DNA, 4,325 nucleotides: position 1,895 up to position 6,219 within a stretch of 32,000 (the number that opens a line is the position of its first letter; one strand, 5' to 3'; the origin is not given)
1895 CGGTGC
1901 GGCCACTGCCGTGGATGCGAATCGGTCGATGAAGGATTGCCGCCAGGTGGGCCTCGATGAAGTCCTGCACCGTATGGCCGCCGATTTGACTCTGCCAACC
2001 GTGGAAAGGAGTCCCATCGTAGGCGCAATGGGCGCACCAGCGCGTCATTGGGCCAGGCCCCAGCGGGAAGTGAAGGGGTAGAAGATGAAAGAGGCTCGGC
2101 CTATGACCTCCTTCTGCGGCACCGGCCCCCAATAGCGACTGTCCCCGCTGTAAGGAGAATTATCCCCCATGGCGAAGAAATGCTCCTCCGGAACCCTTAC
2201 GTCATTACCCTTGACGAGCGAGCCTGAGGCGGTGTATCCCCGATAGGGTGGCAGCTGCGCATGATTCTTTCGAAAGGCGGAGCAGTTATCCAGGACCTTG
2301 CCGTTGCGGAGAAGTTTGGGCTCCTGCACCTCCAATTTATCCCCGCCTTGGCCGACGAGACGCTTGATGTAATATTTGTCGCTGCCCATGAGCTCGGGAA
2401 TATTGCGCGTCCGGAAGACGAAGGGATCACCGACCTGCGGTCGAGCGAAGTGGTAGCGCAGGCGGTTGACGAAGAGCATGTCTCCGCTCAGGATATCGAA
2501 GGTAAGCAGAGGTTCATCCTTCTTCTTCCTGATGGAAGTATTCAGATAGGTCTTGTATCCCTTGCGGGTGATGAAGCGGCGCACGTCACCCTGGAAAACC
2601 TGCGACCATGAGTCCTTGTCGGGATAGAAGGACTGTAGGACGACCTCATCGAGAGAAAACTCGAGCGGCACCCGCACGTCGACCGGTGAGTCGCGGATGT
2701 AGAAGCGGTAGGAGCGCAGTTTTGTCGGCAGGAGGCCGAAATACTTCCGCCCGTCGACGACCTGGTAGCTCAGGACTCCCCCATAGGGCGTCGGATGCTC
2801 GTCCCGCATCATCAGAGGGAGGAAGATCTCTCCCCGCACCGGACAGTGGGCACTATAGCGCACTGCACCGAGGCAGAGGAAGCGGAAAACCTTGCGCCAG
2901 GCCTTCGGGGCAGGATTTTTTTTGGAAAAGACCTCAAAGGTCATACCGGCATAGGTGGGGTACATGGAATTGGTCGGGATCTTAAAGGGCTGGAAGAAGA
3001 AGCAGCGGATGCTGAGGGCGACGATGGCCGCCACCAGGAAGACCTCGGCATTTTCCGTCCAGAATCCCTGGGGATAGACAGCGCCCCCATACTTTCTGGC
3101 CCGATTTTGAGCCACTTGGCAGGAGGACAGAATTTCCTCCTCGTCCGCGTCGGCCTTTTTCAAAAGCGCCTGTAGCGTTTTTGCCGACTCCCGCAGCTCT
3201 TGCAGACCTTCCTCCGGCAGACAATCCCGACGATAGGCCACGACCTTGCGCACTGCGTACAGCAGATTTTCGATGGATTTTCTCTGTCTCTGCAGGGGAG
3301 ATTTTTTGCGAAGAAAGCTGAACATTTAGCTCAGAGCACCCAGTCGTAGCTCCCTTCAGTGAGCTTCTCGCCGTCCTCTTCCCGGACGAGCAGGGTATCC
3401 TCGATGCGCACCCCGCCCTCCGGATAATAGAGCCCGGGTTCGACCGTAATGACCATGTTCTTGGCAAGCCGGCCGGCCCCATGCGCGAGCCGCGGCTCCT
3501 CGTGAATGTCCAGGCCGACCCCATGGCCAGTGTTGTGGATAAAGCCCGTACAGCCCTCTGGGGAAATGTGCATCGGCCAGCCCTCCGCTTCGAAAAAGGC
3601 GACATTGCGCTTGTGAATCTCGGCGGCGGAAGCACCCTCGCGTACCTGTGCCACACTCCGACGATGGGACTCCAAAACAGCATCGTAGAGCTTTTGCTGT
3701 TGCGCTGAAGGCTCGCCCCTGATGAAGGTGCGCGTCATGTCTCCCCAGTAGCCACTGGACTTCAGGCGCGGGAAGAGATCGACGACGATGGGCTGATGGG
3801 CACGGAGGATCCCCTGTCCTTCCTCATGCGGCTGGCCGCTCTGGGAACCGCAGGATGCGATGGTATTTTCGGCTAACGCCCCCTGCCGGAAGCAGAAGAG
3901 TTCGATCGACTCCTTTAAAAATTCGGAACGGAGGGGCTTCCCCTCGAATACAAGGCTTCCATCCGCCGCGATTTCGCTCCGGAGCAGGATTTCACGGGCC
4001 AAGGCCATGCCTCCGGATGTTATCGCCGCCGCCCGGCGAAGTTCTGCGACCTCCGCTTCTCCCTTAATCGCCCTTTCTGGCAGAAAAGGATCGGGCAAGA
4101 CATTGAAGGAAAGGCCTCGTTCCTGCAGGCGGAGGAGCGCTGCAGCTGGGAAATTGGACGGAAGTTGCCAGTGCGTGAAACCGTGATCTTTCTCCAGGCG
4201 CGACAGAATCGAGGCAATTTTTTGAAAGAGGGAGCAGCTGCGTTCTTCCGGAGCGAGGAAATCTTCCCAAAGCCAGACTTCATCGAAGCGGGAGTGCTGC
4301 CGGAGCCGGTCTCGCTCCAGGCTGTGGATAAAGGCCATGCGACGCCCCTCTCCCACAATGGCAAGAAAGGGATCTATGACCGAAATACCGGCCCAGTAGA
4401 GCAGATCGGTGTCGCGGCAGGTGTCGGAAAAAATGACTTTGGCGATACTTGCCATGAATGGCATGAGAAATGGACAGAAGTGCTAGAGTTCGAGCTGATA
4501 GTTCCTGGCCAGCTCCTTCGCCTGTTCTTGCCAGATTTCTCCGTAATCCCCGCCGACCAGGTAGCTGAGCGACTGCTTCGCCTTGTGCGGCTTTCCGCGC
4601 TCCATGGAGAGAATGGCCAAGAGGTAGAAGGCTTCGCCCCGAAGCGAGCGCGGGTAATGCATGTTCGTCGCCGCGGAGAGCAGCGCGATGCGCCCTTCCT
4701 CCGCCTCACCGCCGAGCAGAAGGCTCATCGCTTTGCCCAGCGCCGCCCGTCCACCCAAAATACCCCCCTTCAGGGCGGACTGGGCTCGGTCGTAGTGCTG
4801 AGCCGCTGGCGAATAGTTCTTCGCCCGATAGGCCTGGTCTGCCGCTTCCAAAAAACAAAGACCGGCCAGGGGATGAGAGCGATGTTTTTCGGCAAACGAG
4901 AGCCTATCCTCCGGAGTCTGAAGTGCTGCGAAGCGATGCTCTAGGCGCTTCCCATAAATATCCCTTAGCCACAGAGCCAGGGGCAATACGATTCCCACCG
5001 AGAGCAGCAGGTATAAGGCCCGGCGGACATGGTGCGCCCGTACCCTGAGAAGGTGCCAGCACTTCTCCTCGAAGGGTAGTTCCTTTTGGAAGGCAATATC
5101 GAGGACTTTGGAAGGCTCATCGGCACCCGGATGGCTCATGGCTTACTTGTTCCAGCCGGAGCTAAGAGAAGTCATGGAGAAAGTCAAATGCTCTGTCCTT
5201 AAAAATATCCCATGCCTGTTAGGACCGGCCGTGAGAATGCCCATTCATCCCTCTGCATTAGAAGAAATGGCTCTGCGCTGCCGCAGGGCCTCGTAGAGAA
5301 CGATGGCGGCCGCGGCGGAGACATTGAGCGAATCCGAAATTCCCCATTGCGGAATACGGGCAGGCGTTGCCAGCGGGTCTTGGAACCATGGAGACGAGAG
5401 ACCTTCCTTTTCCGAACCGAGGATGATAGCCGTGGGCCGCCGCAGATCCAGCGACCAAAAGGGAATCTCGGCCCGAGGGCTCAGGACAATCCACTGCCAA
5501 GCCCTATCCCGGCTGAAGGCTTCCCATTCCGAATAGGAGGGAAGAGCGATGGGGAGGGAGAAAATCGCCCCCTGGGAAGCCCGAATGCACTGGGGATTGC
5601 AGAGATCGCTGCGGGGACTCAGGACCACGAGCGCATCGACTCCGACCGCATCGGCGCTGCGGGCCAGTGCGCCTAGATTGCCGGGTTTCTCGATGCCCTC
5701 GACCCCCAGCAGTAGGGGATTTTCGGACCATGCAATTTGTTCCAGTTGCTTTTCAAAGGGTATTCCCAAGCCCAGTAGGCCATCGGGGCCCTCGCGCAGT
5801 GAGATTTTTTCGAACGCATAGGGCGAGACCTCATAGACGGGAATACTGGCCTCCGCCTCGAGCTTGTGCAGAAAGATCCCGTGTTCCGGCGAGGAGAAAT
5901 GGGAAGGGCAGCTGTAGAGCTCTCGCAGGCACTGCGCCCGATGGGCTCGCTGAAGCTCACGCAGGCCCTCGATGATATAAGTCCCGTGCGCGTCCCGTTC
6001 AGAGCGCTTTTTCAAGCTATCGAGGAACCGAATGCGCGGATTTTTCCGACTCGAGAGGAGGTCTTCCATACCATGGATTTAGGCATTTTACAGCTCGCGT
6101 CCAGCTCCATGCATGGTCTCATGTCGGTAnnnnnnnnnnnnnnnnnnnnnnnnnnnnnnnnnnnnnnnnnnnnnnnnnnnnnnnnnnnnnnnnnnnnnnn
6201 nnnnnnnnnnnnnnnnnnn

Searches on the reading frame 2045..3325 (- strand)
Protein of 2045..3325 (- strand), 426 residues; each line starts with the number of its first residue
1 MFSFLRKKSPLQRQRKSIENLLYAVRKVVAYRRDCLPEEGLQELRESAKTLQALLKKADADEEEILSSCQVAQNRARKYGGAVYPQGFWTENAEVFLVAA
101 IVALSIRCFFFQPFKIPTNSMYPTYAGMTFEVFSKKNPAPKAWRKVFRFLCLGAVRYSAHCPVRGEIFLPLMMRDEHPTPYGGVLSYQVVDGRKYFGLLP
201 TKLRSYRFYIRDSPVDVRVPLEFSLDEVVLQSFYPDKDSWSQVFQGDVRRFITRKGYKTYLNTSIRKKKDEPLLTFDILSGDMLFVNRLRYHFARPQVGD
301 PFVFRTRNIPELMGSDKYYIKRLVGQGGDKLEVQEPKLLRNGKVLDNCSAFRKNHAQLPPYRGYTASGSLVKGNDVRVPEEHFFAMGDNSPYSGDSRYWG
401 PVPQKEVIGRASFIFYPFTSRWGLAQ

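Call 8: search_protein_families(library=pfam, proteins=[window:2045-3325:-])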
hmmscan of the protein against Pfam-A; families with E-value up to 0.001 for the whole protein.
window:2045-3325:- (426 aa): 1 family
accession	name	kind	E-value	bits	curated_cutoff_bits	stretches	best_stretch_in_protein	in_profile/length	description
PF10502.14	Peptidase_S26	-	1.7e-36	126.2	22.9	2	278-416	37-168/168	Signal peptidase, peptidase S26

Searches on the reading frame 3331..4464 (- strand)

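Call 8: search_protein_families(library=pfam, proteins=[window:3331-4464:-])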
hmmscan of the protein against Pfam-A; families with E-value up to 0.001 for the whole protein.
window:3331-4464:- (377 aa): 1 family
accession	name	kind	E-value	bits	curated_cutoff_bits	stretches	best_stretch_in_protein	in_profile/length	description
PF00557.29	Peptidase_M24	-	1.3e-43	149.7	23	1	141-362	2-208/208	Metallopeptidase family M24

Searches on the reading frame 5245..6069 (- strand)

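Call 8: search_protein_families(library=pfam, proteins=[window:5245-6069:-])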
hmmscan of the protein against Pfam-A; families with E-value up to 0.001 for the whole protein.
window:5245-6069:- (274 aa): 2 families
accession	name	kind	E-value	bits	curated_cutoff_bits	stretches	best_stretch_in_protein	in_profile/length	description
PF00588.24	SpoU_methylase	-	1e-27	97.4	29.7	1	119-259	2-142/142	SpoU rRNA Methylase family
PF22435.1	MRM3-like_sub_bind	-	5e-15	56.1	27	1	10-100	1-84/84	MRM3-like substrate binding domain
